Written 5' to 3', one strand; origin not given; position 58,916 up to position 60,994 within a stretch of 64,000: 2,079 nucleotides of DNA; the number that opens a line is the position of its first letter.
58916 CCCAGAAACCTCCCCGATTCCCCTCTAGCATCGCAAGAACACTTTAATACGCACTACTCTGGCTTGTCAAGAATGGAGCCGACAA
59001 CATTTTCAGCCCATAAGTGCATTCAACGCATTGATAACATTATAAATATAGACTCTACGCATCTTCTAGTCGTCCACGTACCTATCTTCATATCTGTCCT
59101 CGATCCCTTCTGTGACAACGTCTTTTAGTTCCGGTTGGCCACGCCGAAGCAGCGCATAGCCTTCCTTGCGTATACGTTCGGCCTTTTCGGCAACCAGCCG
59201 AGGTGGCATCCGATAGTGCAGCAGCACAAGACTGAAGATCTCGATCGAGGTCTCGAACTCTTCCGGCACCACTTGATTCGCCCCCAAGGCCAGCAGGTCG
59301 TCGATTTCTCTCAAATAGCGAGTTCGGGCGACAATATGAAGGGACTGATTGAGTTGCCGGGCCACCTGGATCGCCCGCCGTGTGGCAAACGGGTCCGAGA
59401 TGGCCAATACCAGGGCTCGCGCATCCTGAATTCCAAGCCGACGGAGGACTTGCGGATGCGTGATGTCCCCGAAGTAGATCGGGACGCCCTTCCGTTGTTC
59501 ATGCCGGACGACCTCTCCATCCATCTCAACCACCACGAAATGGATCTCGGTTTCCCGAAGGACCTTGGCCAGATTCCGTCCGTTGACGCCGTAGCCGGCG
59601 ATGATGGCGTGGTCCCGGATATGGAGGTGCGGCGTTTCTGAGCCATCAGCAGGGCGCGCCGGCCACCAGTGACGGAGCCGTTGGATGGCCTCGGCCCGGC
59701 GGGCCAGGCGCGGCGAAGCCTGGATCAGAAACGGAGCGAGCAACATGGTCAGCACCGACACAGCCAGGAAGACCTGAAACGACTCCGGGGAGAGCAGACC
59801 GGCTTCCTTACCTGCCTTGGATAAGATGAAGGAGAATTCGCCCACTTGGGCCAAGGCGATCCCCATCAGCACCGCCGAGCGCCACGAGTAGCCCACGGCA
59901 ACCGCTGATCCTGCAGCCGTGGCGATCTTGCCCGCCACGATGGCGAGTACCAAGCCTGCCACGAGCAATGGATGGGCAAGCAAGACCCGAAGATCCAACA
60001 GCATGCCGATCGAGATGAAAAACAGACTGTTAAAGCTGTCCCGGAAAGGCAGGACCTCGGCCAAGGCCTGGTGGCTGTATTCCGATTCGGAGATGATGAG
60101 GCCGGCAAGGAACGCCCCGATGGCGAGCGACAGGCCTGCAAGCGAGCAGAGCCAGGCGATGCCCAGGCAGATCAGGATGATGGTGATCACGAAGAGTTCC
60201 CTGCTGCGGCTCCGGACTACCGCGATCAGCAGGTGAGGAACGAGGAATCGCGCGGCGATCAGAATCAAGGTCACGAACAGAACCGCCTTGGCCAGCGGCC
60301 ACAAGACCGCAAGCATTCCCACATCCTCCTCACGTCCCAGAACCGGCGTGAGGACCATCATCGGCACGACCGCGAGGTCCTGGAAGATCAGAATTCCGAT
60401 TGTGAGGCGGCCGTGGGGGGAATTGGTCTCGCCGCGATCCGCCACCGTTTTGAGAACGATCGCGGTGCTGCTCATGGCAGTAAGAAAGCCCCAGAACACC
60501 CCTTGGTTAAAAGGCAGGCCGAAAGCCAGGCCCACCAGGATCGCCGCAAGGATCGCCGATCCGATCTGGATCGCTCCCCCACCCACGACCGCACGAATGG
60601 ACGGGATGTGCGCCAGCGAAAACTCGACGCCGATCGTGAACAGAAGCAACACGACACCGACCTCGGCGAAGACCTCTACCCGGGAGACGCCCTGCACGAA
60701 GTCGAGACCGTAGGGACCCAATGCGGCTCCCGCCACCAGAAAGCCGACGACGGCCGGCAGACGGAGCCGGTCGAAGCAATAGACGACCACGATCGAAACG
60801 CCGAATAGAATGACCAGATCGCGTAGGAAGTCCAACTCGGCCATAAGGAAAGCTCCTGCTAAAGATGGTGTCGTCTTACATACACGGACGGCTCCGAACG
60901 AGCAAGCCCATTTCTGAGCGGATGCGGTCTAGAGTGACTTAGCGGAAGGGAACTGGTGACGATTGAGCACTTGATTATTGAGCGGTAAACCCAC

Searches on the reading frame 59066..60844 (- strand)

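Call 57: search_protein_families(library=pfam, proteins=[window:59066-60844:-], max_evalue=0.00001)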
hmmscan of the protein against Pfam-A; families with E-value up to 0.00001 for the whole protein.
window:59066-60844:- (592 aa): 2 families
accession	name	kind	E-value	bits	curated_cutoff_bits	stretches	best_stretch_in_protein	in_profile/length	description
PF00999.27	Na_H_Exchanger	-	3.8e-60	204.2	26.2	1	17-374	3-369/375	Sodium/hydrogen exchanger, transmembrane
PF02254.24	TrkA_N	-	1.7e-25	90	23.8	1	414-526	2-114/116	TrkA-N domain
